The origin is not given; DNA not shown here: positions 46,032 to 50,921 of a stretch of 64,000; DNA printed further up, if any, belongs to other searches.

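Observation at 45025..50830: Lower-GC islet encoding a 1472-aa sacsin/NOV-like GHKL-ATPase / DUF3883 nuclease-domain protein beside a Uma2 endonuclease: candidate undescribed defence or selfish system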

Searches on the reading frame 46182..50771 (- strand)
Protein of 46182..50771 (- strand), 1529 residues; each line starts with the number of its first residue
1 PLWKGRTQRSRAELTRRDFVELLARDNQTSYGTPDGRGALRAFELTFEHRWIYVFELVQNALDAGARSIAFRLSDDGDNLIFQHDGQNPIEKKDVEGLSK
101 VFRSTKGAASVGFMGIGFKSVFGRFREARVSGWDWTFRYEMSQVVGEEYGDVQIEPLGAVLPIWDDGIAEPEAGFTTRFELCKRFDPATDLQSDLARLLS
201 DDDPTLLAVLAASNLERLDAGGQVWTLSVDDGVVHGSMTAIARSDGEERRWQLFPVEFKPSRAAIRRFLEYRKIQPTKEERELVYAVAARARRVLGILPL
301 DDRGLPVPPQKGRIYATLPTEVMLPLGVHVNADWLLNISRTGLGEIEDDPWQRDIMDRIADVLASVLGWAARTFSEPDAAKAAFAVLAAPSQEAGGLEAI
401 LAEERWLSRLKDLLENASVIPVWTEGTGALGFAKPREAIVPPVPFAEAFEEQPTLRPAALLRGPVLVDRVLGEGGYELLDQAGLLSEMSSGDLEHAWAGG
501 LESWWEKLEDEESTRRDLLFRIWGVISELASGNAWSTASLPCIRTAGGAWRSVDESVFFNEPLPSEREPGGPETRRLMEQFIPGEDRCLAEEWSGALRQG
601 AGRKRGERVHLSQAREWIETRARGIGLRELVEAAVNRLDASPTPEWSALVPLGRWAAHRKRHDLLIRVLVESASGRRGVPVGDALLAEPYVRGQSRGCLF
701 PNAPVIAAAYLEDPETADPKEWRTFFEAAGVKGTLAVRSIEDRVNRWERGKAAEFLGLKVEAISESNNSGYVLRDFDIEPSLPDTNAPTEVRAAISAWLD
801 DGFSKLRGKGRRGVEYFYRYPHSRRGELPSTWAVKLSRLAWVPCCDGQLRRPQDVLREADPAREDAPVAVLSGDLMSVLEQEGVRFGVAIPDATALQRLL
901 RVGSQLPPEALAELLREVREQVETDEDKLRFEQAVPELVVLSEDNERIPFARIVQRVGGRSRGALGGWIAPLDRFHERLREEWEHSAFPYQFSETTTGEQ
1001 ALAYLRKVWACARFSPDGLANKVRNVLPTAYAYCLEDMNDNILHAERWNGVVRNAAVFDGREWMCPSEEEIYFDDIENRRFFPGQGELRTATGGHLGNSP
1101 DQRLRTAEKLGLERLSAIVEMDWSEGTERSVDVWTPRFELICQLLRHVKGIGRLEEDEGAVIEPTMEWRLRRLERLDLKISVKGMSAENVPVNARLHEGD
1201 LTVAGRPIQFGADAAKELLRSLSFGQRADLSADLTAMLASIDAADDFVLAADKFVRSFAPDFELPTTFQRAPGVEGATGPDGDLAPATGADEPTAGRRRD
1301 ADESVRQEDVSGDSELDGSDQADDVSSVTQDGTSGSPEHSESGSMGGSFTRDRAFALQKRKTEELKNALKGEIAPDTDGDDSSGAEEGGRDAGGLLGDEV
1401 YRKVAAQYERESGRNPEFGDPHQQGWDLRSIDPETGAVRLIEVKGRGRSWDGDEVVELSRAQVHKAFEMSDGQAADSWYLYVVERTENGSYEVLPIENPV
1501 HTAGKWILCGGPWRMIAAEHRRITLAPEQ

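Call 6: search_protein_families(library=pfam, proteins=[window:46182-50600:-], max_evalue=0.1)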
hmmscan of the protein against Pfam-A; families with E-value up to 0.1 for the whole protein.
window:46182-50600:- (1472 aa): 1 family
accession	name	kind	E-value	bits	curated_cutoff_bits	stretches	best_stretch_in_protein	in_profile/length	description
PF13020.12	NOV_C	-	6.8e-08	32.9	22.1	1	1345-1431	6-84/91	Protein NO VEIN, C-terminal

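Call 7: search_protein_families(library=padloc, proteins=[window:46182-50771:-], max_evalue=0.1)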
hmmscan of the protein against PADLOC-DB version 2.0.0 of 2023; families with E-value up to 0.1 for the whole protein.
window:46182-50771:- (1529 aa): 7 families
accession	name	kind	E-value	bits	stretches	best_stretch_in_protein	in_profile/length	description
PDLC03969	TmtA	-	4.4e-33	112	3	1291-1522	1293-1508/1563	-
PDLC03966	TmtA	-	5.3e-33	112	2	54-440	47-434/1655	-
PDLC03972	TmtA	-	1.7e-32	110.5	2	53-367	44-341/1302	-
PDLC03968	TmtA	-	2.9e-32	109.4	2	38-417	63-411/1486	-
PDLC03965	TmtA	-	1.4e-23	80.9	3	1320-1503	1156-1340/1370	-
PDLC03964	TmtA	-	6.8e-12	42.3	2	1370-1501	1426-1518/1538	-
PDLC03970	TmtA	-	6.3e-05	19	1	54-122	66-132/1552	-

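Call 8: search_protein_families(library=ncbifam, proteins=[window:46182-50771:-], max_evalue=0.1)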
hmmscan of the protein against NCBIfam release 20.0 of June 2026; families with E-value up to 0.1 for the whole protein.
window:46182-50771:- (1529 aa): 4 families
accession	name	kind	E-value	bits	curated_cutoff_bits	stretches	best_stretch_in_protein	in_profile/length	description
NF047352.1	P_loop_sacsin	domain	1.5e-16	60.6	50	1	54-124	4-73/80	sacsin N-terminal ATP-binding-like domain-containing protein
NF000952.0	PRK00095.2-2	subfamily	0.0039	15.7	840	1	54-96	27-69/623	DNA mismatch repair endonuclease MutL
TIGR00585.2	mutl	equivalog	0.026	13.4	180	1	56-98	27-69/555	DNA mismatch repair endonuclease MutL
NF000953.0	PRK00095.2-4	equivalog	0.084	11.7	693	0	54-95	27-68/611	DNA mismatch repair endonuclease MutL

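Call 9: search_solved_structures(query=window:46182-50771:-, max_evalue=1)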
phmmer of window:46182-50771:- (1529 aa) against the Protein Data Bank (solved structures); distinct sequences matched with E-value up to 1: 5.
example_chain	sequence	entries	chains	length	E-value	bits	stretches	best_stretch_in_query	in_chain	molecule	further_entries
1ea6_A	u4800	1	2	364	0.033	14.7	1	54-105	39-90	PMS1 PROTEIN HOMOLOG 2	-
1h7s_A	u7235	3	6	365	0.033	14.7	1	54-105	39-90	PMS1 PROTEIN HOMOLOG 2 | MISMATCH REPAIR ENDONUCLEASE PMS2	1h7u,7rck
7rcb_A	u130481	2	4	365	0.033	14.7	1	54-105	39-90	Mismatch repair endonuclease PMS2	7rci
9s89_A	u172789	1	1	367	0.033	14.7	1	54-105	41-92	Mismatch repair endonuclease PMS2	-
6mfq_A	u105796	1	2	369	0.034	14.7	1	54-105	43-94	Mismatch repair endonuclease PMS2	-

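Call 14: find_homologous_proteins(query=window:46182-50771:-, max_evalue=0.00001)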
Query window:46182-50771:- (1529 aa): 289 proteins with E <= 0.00001 among 8000 candidates; the best 120 are listed.
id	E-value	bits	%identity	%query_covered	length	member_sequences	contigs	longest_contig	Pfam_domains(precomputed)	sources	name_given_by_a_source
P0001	0.0e+0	3349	100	96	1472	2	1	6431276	PF13020.13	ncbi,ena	-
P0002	0.0e+0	2821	84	97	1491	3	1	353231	PF13020.13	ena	-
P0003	0.0e+0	2820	83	99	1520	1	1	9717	PF13020.13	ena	-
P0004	0.0e+0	2429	73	99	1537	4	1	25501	PF13020.13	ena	-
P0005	0.0e+0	2365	83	82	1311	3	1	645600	PF13020.13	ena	-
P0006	0.0e+0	2185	67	98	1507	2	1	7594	PF13020.13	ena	-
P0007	0.0e+0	1965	68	82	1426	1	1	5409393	-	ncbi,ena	-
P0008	0.0e+0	1923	60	99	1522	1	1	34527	PF13020.13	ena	-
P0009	0.0e+0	1917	60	99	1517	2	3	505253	PF13020.13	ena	-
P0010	0.0e+0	1913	60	99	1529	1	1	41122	PF13020.13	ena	-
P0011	0.0e+0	1910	60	99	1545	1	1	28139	PF13020.13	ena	-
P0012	0.0e+0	1890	59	99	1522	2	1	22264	PF13020.13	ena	-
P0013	0.0e+0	1881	59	99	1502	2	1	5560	PF13020.13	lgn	-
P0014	0.0e+0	1876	59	99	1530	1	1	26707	PF13020.13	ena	-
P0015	0.0e+0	1868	58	99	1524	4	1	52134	PF13020.13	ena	-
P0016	0.0e+0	1867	58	99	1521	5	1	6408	PF13020.13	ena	-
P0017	0.0e+0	1865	58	99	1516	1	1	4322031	-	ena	-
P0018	0.0e+0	1864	59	99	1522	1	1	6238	PF13020.13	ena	-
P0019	0.0e+0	1863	59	98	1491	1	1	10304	PF13020.13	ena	-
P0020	0.0e+0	1862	58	99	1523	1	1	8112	PF13020.13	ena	-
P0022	0.0e+0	1846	59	98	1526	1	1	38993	PF13020.13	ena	-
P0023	0.0e+0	1843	57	99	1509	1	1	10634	PF13020.13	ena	-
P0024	0.0e+0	1842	58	98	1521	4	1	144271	PF13020.13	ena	-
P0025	0.0e+0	1838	59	99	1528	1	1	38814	PF13020.13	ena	-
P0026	0.0e+0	1832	57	99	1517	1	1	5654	PF13020.13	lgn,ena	-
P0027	0.0e+0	1830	58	98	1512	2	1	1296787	PF13020.13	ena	-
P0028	0.0e+0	1828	57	99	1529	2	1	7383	PF13020.13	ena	-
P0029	0.0e+0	1825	59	99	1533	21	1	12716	PF13020.13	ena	-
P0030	0.0e+0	1824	57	99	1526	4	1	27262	PF13020.13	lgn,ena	-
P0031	0.0e+0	1821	58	97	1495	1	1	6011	PF13020.13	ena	-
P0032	0.0e+0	1821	56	99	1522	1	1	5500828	-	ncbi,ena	-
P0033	0.0e+0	1814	56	99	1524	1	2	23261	PF13020.13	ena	-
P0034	0.0e+0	1809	56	99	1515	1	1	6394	PF13020.13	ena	-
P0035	0.0e+0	1808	59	97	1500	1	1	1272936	PF13020.13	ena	-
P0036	0.0e+0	1808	57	99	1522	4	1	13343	PF13020.13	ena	-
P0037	0.0e+0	1807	57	99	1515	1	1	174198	PF13020.13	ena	-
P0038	0.0e+0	1806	57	99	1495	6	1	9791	PF13020.13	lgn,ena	-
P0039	0.0e+0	1804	57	99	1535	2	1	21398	PF13020.13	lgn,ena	-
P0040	0.0e+0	1803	57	99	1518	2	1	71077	PF13020.13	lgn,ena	-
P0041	0.0e+0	1799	56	99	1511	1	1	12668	PF13020.13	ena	-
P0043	0.0e+0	1791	56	99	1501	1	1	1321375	PF13020.13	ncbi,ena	-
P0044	0.0e+0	1789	57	99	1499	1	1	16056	PF13020.13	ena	-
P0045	0.0e+0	1789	57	99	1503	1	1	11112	PF13020.13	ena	-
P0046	0.0e+0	1789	56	99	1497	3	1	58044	PF13020.13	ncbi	-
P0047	0.0e+0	1787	56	99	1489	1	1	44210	PF13020.13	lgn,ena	-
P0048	0.0e+0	1787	55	99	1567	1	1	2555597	PF13020.13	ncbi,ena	-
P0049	0.0e+0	1787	58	99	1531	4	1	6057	PF13020.13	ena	-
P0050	0.0e+0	1787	56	99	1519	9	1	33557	PF13020.13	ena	-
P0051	0.0e+0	1785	56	99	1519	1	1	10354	PF13020.13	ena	-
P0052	0.0e+0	1784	56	99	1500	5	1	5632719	PF13020.13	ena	-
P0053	0.0e+0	1783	57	99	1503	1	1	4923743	PF13020.13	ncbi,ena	-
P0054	0.0e+0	1778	56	99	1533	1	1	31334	PF13020.13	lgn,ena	-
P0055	0.0e+0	1778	56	99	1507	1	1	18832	PF13020.13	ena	-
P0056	0.0e+0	1774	56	99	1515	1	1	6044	PF13020.13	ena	-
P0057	0.0e+0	1771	56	99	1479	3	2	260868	PF13020.13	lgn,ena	-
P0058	0.0e+0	1770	56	99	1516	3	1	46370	PF13020.13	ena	-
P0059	0.0e+0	1770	56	99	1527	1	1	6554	PF13020.13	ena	-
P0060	0.0e+0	1769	56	99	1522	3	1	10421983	PF13020.13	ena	-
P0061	0.0e+0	1768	56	99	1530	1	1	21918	PF13020.13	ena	-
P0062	0.0e+0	1762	56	99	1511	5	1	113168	PF13020.13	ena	-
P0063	0.0e+0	1762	56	99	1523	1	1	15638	PF13020.13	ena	-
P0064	0.0e+0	1760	56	99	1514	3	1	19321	PF13020.13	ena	-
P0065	0.0e+0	1759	55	99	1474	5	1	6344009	PF13020.13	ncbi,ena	-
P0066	0.0e+0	1758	55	99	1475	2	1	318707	PF13020.13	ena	-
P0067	0.0e+0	1757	56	99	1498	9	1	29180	PF13020.13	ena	-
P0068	0.0e+0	1756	55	99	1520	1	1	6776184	PF13020.13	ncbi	-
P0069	0.0e+0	1752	56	99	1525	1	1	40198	PF13020.13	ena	-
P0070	0.0e+0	1751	56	99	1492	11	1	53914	PF13020.13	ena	-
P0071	0.0e+0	1749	55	99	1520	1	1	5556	PF13020.13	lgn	-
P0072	0.0e+0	1749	56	99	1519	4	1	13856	PF13020.13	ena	-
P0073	0.0e+0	1749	55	99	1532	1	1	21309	PF13020.13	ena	-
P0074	0.0e+0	1748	55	99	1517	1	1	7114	PF13020.13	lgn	-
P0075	0.0e+0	1746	55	99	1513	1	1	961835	PF13020.13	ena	-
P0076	0.0e+0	1737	55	99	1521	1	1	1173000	PF13020.13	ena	-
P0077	0.0e+0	1734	55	99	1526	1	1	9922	PF13020.13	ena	-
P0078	0.0e+0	1734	54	99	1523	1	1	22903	PF13020.13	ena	-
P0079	0.0e+0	1733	54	99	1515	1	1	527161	PF13020.13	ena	-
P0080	0.0e+0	1731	55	99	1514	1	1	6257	PF13020.13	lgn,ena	-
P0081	0.0e+0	1731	54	99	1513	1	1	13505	PF13020.13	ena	-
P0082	0.0e+0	1726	55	99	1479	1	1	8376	PF13020.13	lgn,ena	-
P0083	0.0e+0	1725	55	99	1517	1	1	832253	PF13020.13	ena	-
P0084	0.0e+0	1722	54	99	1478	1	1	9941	PF13020.13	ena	-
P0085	0.0e+0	1717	54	99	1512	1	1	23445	PF13020.13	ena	-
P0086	0.0e+0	1712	54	99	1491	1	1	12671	PF13020.13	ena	-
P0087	0.0e+0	1709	54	99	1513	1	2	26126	PF13020.13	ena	-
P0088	0.0e+0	1709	54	99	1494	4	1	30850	PF13020.13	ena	-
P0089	0.0e+0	1707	55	98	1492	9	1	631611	PF13020.13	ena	-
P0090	0.0e+0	1704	53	99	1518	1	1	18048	PF13020.13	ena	-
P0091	0.0e+0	1697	54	99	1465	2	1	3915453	PF13020.13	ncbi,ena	-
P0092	0.0e+0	1696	54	98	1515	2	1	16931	PF13020.13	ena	-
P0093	0.0e+0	1696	54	99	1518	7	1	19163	PF13020.13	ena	-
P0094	0.0e+0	1695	55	98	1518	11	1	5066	PF13020.13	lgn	-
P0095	0.0e+0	1694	53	99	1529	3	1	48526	PF13020.13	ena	-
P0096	0.0e+0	1691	54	99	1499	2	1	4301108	PF13020.13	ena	-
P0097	0.0e+0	1689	57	94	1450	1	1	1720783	PF13020.13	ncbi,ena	-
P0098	0.0e+0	1689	54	99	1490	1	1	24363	PF13020.13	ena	-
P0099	0.0e+0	1688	53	99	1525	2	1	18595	PF13020.13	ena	-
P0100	0.0e+0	1687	53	99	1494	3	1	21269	PF13020.13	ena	-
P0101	0.0e+0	1686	58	92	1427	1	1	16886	PF13020.13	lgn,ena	-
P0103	0.0e+0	1673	53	99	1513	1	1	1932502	PF13020.13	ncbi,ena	-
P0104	0.0e+0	1669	51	99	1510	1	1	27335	PF13020.13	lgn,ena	-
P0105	0.0e+0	1668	53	99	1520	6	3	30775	PF13020.13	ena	-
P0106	0.0e+0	1666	53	99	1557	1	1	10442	PF13020.13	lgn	-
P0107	0.0e+0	1663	53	100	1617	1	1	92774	PF13020.13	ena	-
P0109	0.0e+0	1659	54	99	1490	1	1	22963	PF13020.13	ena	-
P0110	0.0e+0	1657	57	92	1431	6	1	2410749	PF13020.13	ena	-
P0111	0.0e+0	1639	52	100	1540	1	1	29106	PF13020.13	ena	-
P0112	0.0e+0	1636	52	99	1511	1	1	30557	PF13020.13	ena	-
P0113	0.0e+0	1635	52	98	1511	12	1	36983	PF13020.13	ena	-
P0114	0.0e+0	1634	52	98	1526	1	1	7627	PF13020.13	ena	-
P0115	0.0e+0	1630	52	97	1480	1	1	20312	PF13020.13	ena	-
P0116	0.0e+0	1630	52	99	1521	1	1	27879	PF13020.13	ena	-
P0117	0.0e+0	1624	53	98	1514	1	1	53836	PF13020.13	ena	-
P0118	0.0e+0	1618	52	98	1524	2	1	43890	PF13020.13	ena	-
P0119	0.0e+0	1618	53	98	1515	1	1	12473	PF13020.13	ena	-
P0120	0.0e+0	1615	51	99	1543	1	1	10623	PF13020.13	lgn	-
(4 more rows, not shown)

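Call 18: find_encoding_contigs(protein=P0001, flank=10000, max_places=3)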
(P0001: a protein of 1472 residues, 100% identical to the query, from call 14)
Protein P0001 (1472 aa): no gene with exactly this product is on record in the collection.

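Call 28: find_related_loci(query=window:46185-50732:-, collection=genome_contigs, flank=10000)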
Query window:46185-50732:- (1516 aa) in genome_contigs; peptide patterns used: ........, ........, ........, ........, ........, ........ (x = any residue, [..] = any of these).
16 stretches matched a pattern; 1 encode a relative of the query (tblastn E <= 1e-3); 1 distinct loci.
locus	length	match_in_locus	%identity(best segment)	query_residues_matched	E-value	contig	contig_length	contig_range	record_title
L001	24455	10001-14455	57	3-1512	0e+0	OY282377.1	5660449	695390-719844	MAG: uncultured Latescibacteria bacterium genome assembly, chromosome: 1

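Call 30: find_related_loci(query=A1, collection=metagenome_contigs, flank=10000)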
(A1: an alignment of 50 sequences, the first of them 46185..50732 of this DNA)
Query A1 (1516 aa) in metagenome_contigs; peptide patterns used: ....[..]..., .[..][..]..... (x = any residue, [..] = any of these).
279 stretches matched a pattern; 160 encode a relative of the query (tblastn E <= 1e-3); the best 80 are kept; 80 distinct loci.
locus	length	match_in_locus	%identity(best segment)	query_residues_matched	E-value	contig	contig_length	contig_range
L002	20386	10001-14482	50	4-1512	0e+0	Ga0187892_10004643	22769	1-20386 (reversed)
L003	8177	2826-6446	53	306-1516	0e+0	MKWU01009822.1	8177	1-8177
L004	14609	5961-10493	33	2-1513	0e+0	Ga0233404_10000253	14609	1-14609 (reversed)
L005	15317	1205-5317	31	3-1483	2e-161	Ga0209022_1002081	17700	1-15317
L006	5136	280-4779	32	6-1504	4e-159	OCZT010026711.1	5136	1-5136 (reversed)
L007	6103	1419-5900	30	7-1501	2e-148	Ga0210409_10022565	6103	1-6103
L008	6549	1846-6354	29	4-1504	9e-143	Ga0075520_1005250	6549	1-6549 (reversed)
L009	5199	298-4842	31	6-1504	3e-144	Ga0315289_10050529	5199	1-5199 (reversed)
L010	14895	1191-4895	31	5-1234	3e-133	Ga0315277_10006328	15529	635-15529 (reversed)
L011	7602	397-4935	29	4-1500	1e-130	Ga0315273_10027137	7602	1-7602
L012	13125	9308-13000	31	6-1234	6e-128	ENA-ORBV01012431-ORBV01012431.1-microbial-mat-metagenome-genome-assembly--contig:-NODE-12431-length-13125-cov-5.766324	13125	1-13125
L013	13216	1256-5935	29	1-1512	3e-124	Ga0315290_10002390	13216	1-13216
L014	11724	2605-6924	32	10-1500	2e-124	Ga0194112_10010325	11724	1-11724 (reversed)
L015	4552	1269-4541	30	4-1051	1e-123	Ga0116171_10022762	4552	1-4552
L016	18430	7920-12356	26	1-1501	4e-116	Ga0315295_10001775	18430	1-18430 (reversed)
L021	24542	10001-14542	29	4-1504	1e-150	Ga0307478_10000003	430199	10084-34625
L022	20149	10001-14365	29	25-1470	4e-104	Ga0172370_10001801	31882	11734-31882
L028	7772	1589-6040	26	4-1504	7e-85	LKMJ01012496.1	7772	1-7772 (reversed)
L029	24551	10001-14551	31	6-1504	7e-150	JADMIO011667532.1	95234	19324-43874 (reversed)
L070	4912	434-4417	23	38-1475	1e-19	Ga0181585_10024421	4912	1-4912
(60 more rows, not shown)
